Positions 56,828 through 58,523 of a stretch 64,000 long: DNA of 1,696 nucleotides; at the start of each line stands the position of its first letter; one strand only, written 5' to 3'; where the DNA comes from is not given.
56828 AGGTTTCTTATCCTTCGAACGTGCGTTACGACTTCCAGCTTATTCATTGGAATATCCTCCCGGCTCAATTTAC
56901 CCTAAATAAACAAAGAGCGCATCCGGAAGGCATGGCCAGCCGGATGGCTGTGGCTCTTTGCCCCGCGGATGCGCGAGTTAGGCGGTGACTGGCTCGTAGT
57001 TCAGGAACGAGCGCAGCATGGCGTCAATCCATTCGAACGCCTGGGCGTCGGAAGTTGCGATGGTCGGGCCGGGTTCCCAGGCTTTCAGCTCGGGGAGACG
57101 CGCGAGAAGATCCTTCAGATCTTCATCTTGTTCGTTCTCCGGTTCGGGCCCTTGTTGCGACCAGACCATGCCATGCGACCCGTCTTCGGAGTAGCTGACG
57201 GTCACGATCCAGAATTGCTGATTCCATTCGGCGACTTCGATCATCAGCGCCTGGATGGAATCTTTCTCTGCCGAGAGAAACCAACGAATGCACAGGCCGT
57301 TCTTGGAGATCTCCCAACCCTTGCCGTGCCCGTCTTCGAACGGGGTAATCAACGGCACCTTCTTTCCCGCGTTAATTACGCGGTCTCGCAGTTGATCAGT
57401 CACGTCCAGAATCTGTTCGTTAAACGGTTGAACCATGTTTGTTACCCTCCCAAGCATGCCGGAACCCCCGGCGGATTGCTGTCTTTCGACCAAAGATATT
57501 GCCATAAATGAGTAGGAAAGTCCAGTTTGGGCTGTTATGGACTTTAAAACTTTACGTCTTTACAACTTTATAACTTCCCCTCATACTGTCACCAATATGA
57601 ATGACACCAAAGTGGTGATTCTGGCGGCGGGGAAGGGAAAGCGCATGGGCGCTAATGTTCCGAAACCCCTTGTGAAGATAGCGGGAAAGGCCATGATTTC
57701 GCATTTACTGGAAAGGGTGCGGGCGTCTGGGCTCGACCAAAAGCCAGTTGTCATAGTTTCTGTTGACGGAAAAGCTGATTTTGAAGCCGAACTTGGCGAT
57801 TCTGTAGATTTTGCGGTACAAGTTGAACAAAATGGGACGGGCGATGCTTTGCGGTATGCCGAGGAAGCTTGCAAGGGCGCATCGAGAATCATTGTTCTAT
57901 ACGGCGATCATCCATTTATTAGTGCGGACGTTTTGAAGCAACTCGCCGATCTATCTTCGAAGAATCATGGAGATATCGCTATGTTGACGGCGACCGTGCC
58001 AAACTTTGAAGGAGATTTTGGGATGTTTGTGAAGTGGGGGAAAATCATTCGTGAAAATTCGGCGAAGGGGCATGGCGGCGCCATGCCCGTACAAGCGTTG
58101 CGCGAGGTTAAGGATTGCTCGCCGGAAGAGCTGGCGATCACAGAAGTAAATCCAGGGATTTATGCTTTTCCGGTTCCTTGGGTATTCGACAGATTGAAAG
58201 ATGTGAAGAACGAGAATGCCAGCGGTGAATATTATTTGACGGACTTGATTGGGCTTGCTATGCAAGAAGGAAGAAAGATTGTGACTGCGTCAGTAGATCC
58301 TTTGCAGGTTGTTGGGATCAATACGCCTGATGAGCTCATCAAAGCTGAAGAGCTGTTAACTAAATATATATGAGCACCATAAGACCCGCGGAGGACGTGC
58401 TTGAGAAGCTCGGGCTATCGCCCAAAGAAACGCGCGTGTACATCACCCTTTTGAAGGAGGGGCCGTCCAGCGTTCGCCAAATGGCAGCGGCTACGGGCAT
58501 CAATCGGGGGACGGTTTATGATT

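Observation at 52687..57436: Accessory gene block between 5S rRNA and the glmU-like gene: TA pair, PDZ+HExxH protein, and two pairs of fast-evolving paralogs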

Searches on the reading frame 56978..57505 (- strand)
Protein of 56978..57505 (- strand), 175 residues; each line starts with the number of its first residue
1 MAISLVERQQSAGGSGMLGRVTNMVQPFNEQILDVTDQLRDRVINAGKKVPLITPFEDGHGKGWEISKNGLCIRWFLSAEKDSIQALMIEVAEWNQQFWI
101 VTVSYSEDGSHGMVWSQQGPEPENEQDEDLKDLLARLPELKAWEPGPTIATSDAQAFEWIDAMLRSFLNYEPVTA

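Call 4: search_protein_families(library=pfam, proteins=[window:56978-57505:-], max_evalue=1)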
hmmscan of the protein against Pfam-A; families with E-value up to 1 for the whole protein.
window:56978-57505:- (175 aa): 1 family
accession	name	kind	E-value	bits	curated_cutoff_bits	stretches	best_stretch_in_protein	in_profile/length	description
PF10722.14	YbjN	-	0.12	13.1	22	1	67-113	43-91/126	Putative bacterial sensory transduction regulator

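Call 5: search_protein_families(library=padloc, proteins=[window:56978-57505:-], max_evalue=1)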
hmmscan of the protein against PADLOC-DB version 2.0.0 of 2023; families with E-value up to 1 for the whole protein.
window:56978-57505:- (175 aa): 0 families

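Call 8: search_protein_families(library=ncbifam, proteins=[window:56978-57505:-], max_evalue=1)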
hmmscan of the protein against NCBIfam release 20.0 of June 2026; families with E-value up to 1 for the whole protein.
window:56978-57505:- (175 aa): 0 families

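Call 9: search_protein_families(library=phrogs, proteins=[window:56978-57505:-], max_evalue=1)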
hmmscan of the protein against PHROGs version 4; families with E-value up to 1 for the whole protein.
window:56978-57505:- (175 aa): 1 family
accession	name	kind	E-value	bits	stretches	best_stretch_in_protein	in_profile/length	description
phrog_28967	-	unknown function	0.3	12.7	0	113-134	24-45/85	-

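Call 37: search_solved_structures(query=window:56978-57505:-, max_evalue=10)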
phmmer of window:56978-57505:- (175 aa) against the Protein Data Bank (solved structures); distinct sequences matched with E-value up to 10: 19.
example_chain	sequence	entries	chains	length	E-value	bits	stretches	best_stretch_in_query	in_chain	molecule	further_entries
6qx2_d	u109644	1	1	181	0.036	16.8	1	5-68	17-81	DNA gyrase subunit B,DNA gyrase subunit B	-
6qx2_B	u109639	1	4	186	0.037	16.8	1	5-68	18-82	DNA gyrase subunit B,DNA gyrase subunit B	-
6qx2_K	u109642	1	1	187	0.037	16.8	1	5-68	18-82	DNA gyrase subunit B,DNA gyrase subunit B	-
6qx2_k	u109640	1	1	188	0.038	16.8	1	5-68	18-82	DNA gyrase subunit B,DNA gyrase subunit B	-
6qx2_u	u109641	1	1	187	0.039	16.7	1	5-68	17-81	DNA gyrase subunit B,DNA gyrase subunit B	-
5cdo_B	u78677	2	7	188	0.039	16.7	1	5-68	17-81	DNA gyrase subunit B,DNA gyrase subunit B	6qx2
5cdn_B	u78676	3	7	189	0.039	16.7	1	5-68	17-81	DNA gyrase subunit B,DNA gyrase subunit B | DNA gyrase subunit B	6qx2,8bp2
5cdp_B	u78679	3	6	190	0.039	16.7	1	5-68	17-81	DNA gyrase subunit B | DNA gyrase subunit B,DNA gyrase subunit B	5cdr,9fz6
5cdm_B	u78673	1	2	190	0.04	16.7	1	5-68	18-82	DNA gyrase subunit B,DNA gyrase subunit B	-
5cdq_B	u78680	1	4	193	0.041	16.6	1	5-68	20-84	DNA gyrase subunit B,DNA gyrase subunit B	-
6fqm_B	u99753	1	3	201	0.044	16.5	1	5-68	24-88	DNA gyrase subunit B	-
5iwi_B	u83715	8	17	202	0.044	16.5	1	5-68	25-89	DNA gyrase subunit B,DNA gyrase subunit B | DNA gyrase subunit B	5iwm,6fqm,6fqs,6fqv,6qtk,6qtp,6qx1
6z1a_B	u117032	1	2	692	0.27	14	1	5-68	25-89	DNA gyrase subunit B,DNA gyrase subunit A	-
4plb_B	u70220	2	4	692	0.27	14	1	5-68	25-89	Chimera protein of DNA gyrase subunits B and A | DNA gyrase subunit A and B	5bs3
2xcs_B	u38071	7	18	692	0.27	14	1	5-68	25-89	DNA GYRASE SUBUNIT B, DNA GYRASE SUBUNIT A | DNA gyrase subunit B,DNA gyrase subunit B,DNA gyrase subunit A | DNA gyrase subunit B,DNA gyrase subunit A Chimera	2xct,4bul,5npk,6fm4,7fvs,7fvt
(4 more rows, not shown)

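Call 100: search_solved_structures(query=A8, max_evalue=10)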
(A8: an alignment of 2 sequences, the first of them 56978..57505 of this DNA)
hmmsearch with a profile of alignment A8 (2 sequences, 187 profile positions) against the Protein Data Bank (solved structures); distinct sequences matched with E-value up to 10: 9.
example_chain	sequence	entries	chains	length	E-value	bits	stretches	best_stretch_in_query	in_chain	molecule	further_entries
11gz_A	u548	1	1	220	0.18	14.6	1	56-157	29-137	Telomerase protein component 1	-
7kdn_A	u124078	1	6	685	0.45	13.3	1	38-66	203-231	Acetyl-coenzyme A synthetase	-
8pr5_A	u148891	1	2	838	0.73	12.6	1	87-153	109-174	Dynactin subunit 1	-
9b7j_S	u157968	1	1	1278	1.3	11.7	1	87-153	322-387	Dynactin subunit 1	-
9b7j_s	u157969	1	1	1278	1.4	11.7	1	87-153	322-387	Dynactin subunit 1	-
30dr_S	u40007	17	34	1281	1.4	11.7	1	87-153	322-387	Dynactin subunit 1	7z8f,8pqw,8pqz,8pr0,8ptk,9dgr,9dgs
6znl_Z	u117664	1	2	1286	1.4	11.7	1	87-153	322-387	Dynactin subunit 1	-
6qx2_d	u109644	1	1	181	1.5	11.6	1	7-72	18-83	DNA gyrase subunit B,DNA gyrase subunit B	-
6qx2_k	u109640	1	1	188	1.6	11.5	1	7-72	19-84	DNA gyrase subunit B,DNA gyrase subunit B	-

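Call 101: search_protein_families(library=pfam, proteins=[L004:3099-4040:+, L004:4060-5157:+, L004:5228-6262:+, L004:6262-7263:+, L004:7326-8198:-, L004:9033-9461:-, L004:1870-2379:+], max_evalue=0.1)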
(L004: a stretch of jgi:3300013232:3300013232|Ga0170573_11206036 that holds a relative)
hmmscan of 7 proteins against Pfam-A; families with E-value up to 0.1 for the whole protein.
L004:3099-4040:+ (313 aa): 1 family
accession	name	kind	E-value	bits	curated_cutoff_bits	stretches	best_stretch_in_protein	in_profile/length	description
PF16789.10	YscO-like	-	0.038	14.4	27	1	273-310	19-56/161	YscO-like protein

L004:4060-5157:+ (365 aa): 6 families
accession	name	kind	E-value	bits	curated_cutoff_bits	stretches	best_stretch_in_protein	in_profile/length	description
PF19111.5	DUF5798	-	0.0015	19.1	27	1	298-361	18-80/89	Family of unknown function (DUF5798)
PF13328.12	HD_4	-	0.0017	18.6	27.2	1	90-175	9-83/156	HD domain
PF07464.16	ApoLp-III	-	0.0035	17.9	36.3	1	265-326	33-93/146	Apolipophorin-III precursor (apoLp-III)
PF01966.28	HD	-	0.016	15.9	22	0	102-188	1-91/116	HD domain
PF25764.1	KIF21A_4th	-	0.027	14.6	33.1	1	286-343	86-145/183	KIF21A-like domain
PF07299.16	EF-G-binding_N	-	0.05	14.5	27.1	0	290-346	27-79/83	Elongation factor G-binding protein, N-terminal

L004:5228-6262:+ (344 aa): 0 families

L004:6262-7263:+ (333 aa): 3 families
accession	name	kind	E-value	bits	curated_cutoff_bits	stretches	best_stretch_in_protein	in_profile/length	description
PF02050.21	FliJ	-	0.0098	16.6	28.4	1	250-331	7-85/123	Flagellar FliJ protein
PF19514.5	MobC_2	-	0.045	13.8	27.5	0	240-324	39-121/140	MobC-like protein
PF01609.27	DDE_Tnp_1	-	0.057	13.6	23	1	90-188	82-179/200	Transposase DDE domain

L004:7326-8198:- (290 aa): 0 families

L004:9033-9461:- (142 aa): 0 families

L004:1870-2379:+ (169 aa): 7 families
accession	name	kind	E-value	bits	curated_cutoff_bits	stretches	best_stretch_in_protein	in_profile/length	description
PF10303.14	DUF2408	-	0.0041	18.1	25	1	45-145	9-110/130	Protein of unknown function (DUF2408)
PF00261.25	Tropomyosin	-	0.0098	15.8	38.6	1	20-143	15-136/242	Tropomyosin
PF14257.11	DUF4349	-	0.02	14.7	27.7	1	11-78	81-144/213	Domain of unknown function (DUF4349)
PF15739.10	TSNAXIP1_N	-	0.025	15.3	27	1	125-168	2-45/111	Translin-associated factor X-interacting N-terminus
PF24627.1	PUMA_CC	-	0.028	14.9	30.1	1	56-96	15-55/74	PUMA coiled-coil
PF05659.16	RPW8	-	0.037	14.1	30.4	0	45-100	38-86/139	Arabidopsis broad-spectrum mildew resistance protein RPW8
PF14662.11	KASH_CCD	-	0.093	13.1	43.3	0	56-167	22-129/191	Coiled-coil region of CCDC155 or KASH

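Call 112: find_related_loci(query=A8, collection=viral_contigs, flank=5000)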
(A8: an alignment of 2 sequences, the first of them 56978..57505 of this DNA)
Query A8 (175 aa) in viral_contigs; peptide patterns used: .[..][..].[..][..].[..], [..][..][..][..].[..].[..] (x = any residue, [..] = any of these).
172 stretches matched a pattern, but none encodes a relative of the query by tblastn (E <= 1e-3).

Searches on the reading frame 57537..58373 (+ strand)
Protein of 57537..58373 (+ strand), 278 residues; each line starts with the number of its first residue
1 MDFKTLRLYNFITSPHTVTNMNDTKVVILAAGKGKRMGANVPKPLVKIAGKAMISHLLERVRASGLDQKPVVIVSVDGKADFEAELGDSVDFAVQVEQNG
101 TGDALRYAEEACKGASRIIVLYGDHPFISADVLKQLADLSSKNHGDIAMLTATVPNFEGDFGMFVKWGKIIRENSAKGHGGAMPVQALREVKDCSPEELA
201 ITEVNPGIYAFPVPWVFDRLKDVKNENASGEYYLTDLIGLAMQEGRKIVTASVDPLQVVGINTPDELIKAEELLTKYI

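Call 4: search_protein_families(library=pfam, proteins=[window:57537-58373:+], max_evalue=1)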
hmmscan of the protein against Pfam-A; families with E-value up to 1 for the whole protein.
window:57537-58373:+ (278 aa): 6 families
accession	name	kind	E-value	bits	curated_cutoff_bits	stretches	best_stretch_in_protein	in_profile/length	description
PF12804.13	NTP_transf_3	-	5.8e-21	75.8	27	1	26-151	1-122/160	MobA-like NTP transferase domain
PF00483.29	NTP_transferase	-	7.9e-15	55.5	21.2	1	25-248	1-216/245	Nucleotidyl transferase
PF01128.25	IspD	-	3.6e-09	37.2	27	1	26-150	3-128/221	2-C-methyl-D-erythritol 4-phosphate cytidylyltransferase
PF02348.25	CTP_transf_3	-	3.8e-09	37.1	22.6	1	43-145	16-119/217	Cytidylyltransferase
PF09084.16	NMT1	-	0.08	13.3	20.5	1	15-98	74-149/216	NMT1/THI5 like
PF09837.15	DUF2064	-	0.22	11.8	25.8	1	71-139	15-84/120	Uncharacterized protein conserved in bacteria (DUF2064)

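Call 5: search_protein_families(library=padloc, proteins=[window:57537-58373:+], max_evalue=1)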
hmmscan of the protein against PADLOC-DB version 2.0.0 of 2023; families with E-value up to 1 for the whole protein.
window:57537-58373:+ (278 aa): 0 families

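Call 8: search_protein_families(library=ncbifam, proteins=[window:57537-58373:+], max_evalue=1)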
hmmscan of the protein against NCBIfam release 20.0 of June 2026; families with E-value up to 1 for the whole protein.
window:57537-58373:+ (278 aa): 57 families (the best 25 are shown)
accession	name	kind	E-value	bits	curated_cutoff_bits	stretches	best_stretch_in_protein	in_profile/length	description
NF010934.1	PRK14354.1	equivalog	5.3e-52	176.8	450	1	26-277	2-239/447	bifunctional UDP-N-acetylglucosamine diphosphorylase/glucosamine-1-phosphate N-acetyltransferase GlmU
TIGR01173.1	glmU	equivalog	1.6e-50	172.3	366.85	1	25-275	2-237/452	bifunctional UDP-N-acetylglucosamine diphosphorylase/glucosamine-1-phosphate N-acetyltransferase GlmU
NF010933.0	PRK14353.1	equivalog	2e-46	158.6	505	1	22-274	4-242/453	bifunctional UDP-N-acetylglucosamine diphosphorylase/glucosamine-1-phosphate N-acetyltransferase GlmU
NF010935.0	PRK14355.1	equivalog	2.9e-45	154.7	718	1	21-276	1-244/459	bifunctional UDP-N-acetylglucosamine diphosphorylase/glucosamine-1-phosphate N-acetyltransferase GlmU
NF010932.0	PRK14352.1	equivalog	1.5e-44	152.5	611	1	19-274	2-247/488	bifunctional UDP-N-acetylglucosamine diphosphorylase/glucosamine-1-phosphate N-acetyltransferase GlmU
NF006986.0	PRK09451.1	equivalog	1.7e-42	145.8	725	1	21-270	3-235/456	bifunctional UDP-N-acetylglucosamine diphosphorylase/glucosamine-1-phosphate N-acetyltransferase GlmU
NF010936.0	PRK14356.1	equivalog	4e-39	134.8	666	1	22-276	4-245/456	bifunctional UDP-N-acetylglucosamine diphosphorylase/glucosamine-1-phosphate N-acetyltransferase GlmU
NF010937.0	PRK14357.1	equivalog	5e-37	127.8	658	1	25-276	2-231/448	bifunctional UDP-N-acetylglucosamine diphosphorylase/glucosamine-1-phosphate N-acetyltransferase GlmU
NF010938.0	PRK14358.1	equivalog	2.5e-35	122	500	1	24-276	8-246/481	bifunctional N-acetylglucosamine-1-phosphate uridyltransferase/glucosamine-1-phosphate acetyltransferase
NF010939.0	PRK14359.1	equivalog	7.5e-35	120.3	592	1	23-276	2-235/430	bifunctional UDP-N-acetylglucosamine diphosphorylase/glucosamine-1-phosphate N-acetyltransferase GlmU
NF010940.0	PRK14360.1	equivalog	3.5e-33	114.8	602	1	25-276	3-238/452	bifunctional UDP-N-acetylglucosamine diphosphorylase/glucosamine-1-phosphate N-acetyltransferase GlmU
TIGR03992.1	Arch_glmU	subfamily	5.2e-26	91.4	292.1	1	25-274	2-227/393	bifunctional sugar-1-phosphate nucleotidylyltransferase/acetyltransferase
NF041313.1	UDPGP_AglF_Halo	equivalog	1.6e-19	70.3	400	1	25-274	2-234/234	UTP--glucose-1-phosphate uridylyltransferase AglF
NF041173.1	Sug_nt_acttase_Thmprot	equivalog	2.5e-14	53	600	1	25-249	2-204/405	bifunctional sugar-1-phosphate nucleotidylyltransferase/acetyltransferase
NF045761.1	NAMPUrTaseMurU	equivalog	2.8e-13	50.3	250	1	25-138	2-122/226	N-acetylmuramate alpha-1-phosphate uridylyltransferase MurU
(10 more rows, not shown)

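Call 25: find_encoding_contigs(protein=window:57537-58373:+, flank=10000, max_places=5)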
Protein window:57537-58373:+ (278 aa): 1 contig read that carries it; 1 place shown.
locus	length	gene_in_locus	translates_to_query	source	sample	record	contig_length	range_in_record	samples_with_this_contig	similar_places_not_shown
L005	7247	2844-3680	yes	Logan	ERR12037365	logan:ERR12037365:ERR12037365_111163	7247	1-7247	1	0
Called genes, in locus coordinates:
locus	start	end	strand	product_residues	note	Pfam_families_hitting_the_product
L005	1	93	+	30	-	?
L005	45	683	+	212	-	-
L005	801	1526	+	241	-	-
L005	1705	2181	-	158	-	-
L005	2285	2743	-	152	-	-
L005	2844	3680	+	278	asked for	PF02348:CTP_transf_3, PF00483:NTP_transferase, PF01128:IspD, PF12804:NTP_transf_3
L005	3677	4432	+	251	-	PF01978:TrmB, PF01022:HTH_5 (weak)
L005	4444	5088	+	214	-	-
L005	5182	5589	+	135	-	PF00293:NUDIX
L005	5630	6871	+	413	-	PF27218:MJ0043_C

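Call 101: search_protein_families(library=pfam, proteins=[L005:1705-2181:-, L004:3099-4040:+, L004:4060-5157:+, L004:5228-6262:+, L004:6262-7263:+, L004:7326-8198:-, L004:9033-9461:-, L004:1870-2379:+], max_evalue=0.1)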
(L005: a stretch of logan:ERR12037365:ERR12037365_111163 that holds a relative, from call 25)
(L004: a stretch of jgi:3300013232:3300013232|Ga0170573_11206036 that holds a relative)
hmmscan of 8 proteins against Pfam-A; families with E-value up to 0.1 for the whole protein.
L005:1705-2181:- (158 aa): 0 families

L004:3099-4040:+ (313 aa): 1 family
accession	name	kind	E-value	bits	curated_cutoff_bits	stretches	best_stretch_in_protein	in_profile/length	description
PF16789.10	YscO-like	-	0.038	14.4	27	1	273-310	19-56/161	YscO-like protein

L004:4060-5157:+ (365 aa): 6 families
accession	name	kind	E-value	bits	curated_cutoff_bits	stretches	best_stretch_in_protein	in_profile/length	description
PF19111.5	DUF5798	-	0.0015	19.1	27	1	298-361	18-80/89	Family of unknown function (DUF5798)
PF13328.12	HD_4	-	0.0017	18.6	27.2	1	90-175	9-83/156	HD domain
PF07464.16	ApoLp-III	-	0.0035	17.9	36.3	1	265-326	33-93/146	Apolipophorin-III precursor (apoLp-III)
PF01966.28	HD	-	0.016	15.9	22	0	102-188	1-91/116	HD domain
PF25764.1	KIF21A_4th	-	0.027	14.6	33.1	1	286-343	86-145/183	KIF21A-like domain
PF07299.16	EF-G-binding_N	-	0.05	14.5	27.1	0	290-346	27-79/83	Elongation factor G-binding protein, N-terminal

L004:5228-6262:+ (344 aa): 0 families

L004:6262-7263:+ (333 aa): 3 families
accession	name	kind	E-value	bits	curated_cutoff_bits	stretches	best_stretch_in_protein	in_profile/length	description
PF02050.21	FliJ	-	0.0098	16.6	28.4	1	250-331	7-85/123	Flagellar FliJ protein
PF19514.5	MobC_2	-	0.045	13.8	27.5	0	240-324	39-121/140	MobC-like protein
PF01609.27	DDE_Tnp_1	-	0.057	13.6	23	1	90-188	82-179/200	Transposase DDE domain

L004:7326-8198:- (290 aa): 0 families

L004:9033-9461:- (142 aa): 0 families

L004:1870-2379:+ (169 aa): 7 families
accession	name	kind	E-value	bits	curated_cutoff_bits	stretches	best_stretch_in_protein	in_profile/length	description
PF10303.14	DUF2408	-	0.0041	18.1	25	1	45-145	9-110/130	Protein of unknown function (DUF2408)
PF00261.25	Tropomyosin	-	0.0098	15.8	38.6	1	20-143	15-136/242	Tropomyosin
PF14257.11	DUF4349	-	0.02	14.7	27.7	1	11-78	81-144/213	Domain of unknown function (DUF4349)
PF15739.10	TSNAXIP1_N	-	0.025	15.3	27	1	125-168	2-45/111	Translin-associated factor X-interacting N-terminus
PF24627.1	PUMA_CC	-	0.028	14.9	30.1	1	56-96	15-55/74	PUMA coiled-coil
PF05659.16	RPW8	-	0.037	14.1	30.4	0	45-100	38-86/139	Arabidopsis broad-spectrum mildew resistance protein RPW8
PF14662.11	KASH_CCD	-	0.093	13.1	43.3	0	56-167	22-129/191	Coiled-coil region of CCDC155 or KASH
